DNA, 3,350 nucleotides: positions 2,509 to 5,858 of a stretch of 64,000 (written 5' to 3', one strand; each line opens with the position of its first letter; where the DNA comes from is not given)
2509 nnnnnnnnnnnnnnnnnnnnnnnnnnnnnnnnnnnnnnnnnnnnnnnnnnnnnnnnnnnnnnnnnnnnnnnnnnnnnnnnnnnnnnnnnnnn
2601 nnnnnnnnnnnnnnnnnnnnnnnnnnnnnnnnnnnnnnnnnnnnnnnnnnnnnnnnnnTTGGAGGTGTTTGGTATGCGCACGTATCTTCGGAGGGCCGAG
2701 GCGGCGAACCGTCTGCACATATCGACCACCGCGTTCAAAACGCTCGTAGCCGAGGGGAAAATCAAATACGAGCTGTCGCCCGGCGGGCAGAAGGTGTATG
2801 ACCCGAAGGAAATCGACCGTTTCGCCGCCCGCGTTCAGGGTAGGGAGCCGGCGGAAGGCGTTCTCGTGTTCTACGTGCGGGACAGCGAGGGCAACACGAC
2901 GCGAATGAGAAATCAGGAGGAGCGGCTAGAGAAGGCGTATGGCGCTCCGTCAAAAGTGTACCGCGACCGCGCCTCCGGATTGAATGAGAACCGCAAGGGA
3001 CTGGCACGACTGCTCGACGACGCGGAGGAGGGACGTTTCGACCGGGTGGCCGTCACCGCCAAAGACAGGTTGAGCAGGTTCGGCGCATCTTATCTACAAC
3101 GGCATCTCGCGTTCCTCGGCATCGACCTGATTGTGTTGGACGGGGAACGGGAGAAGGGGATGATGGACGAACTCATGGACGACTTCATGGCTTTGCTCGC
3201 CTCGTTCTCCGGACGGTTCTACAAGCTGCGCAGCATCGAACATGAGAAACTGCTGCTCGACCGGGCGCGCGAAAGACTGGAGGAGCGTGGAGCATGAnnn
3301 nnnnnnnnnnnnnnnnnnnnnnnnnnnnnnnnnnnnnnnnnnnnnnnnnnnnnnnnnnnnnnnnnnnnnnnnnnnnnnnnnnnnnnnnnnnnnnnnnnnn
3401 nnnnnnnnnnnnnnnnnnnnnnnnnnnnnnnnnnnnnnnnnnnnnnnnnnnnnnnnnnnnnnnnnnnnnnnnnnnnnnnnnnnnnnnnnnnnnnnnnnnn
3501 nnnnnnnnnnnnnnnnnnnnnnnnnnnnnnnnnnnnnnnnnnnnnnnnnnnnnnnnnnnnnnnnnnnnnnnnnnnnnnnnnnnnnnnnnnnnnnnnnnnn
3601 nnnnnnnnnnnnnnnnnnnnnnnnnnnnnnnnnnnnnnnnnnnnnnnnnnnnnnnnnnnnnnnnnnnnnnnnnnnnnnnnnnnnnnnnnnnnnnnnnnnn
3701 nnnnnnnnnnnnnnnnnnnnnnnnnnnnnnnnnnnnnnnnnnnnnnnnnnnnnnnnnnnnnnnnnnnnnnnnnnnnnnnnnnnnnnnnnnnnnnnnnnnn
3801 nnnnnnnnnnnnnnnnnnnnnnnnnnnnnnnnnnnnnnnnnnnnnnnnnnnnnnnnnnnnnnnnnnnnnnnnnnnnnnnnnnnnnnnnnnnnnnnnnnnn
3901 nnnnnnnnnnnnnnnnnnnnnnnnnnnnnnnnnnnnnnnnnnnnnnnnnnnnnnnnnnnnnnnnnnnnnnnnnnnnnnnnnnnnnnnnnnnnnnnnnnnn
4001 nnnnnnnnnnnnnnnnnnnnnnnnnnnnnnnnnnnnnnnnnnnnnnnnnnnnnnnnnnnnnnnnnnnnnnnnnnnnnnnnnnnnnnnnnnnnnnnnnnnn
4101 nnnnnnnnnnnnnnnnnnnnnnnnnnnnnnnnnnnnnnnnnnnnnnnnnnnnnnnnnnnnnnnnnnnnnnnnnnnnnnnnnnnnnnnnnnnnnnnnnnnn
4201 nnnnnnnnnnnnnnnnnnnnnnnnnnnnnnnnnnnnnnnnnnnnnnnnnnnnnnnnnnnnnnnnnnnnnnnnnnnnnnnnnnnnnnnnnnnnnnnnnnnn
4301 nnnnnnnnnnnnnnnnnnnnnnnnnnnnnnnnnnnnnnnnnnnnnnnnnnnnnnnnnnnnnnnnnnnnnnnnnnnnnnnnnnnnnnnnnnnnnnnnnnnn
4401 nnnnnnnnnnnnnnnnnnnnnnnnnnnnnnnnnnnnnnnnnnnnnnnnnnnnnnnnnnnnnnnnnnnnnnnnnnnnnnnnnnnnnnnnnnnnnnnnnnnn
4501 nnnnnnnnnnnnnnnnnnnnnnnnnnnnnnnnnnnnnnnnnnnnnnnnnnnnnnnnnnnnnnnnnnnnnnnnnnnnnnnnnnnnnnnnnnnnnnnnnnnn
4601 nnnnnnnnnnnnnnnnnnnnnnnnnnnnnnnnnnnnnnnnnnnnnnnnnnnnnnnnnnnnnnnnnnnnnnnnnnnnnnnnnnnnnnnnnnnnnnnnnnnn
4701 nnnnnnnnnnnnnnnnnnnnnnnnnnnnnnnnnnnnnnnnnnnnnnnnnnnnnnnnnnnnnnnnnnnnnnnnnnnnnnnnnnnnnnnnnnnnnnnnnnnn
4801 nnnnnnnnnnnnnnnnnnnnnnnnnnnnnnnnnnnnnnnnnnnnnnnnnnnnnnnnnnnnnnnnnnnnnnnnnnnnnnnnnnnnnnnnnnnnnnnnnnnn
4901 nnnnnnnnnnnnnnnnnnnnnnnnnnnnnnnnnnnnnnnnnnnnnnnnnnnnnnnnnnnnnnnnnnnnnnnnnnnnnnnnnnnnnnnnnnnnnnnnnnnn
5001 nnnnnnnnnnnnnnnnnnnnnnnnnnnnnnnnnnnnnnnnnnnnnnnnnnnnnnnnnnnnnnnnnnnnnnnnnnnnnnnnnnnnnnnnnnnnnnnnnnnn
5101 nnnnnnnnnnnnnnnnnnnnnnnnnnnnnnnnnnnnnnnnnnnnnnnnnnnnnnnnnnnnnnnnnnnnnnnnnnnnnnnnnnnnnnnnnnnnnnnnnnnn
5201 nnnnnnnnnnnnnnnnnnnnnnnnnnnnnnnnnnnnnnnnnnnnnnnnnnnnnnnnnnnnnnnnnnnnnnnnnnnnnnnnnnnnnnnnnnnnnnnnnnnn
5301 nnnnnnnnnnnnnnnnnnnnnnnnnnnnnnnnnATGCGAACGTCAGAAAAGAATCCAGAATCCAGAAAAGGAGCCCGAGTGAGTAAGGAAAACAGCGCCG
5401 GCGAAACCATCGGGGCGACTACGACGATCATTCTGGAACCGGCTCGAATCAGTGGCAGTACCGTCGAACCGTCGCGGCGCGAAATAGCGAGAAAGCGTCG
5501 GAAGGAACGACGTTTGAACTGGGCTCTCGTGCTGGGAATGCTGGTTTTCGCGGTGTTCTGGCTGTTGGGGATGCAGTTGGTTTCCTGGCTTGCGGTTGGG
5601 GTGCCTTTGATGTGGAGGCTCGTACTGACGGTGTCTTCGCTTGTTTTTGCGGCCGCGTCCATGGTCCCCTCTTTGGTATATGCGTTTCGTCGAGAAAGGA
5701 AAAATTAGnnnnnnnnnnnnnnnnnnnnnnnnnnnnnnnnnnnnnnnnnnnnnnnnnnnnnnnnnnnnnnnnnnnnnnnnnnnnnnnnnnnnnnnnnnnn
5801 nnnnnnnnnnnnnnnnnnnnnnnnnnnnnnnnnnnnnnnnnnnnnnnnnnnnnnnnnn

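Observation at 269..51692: Dispersed 24-bp promoter-operator family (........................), about 12 copies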

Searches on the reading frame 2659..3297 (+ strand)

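Call 12: search_protein_families(library=phrogs, proteins=[window:2659-3297:+], max_evalue=0.001)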
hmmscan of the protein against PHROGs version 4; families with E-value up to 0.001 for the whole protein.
window:2659-3297:+ (212 aa): 4 families
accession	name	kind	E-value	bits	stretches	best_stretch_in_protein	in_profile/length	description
phrog_6620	-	integration and excision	7.1e-30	105.1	1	11-204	3-195/201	transposase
phrog_125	-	DNA, RNA and nucleotide metabolism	7.6e-13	49.6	1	65-183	18-134/254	DNA invertase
phrog_95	-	integration and excision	1.3e-07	31.6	1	99-182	127-216/651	integrase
phrog_66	-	integration and excision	5.2e-06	27.4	1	5-119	89-204/412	excisionase and transcriptional regulator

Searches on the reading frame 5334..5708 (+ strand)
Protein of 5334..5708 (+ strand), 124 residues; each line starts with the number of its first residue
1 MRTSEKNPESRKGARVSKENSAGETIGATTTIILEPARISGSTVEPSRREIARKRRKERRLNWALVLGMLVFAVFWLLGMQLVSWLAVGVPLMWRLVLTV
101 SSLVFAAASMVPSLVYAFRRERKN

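Call 56: search_protein_families(library=pfam, proteins=[window:5334-5708:+], max_evalue=0.05)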
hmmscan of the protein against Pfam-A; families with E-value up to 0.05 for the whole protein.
window:5334-5708:+ (124 aa): 3 families
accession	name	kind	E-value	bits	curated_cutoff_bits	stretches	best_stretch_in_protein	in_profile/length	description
PF11833.13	CPP1-like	-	0.0032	17.5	28.4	1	55-105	134-186/196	Protein CHAPERONE-LIKE PROTEIN OF POR1-like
PF06570.16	DUF1129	-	0.016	15.3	29.1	1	21-88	108-173/207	Protein of unknown function (DUF1129)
PF12670.12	DUF3792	-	0.019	15.6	31.3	1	51-98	55-103/115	Protein of unknown function (DUF3792)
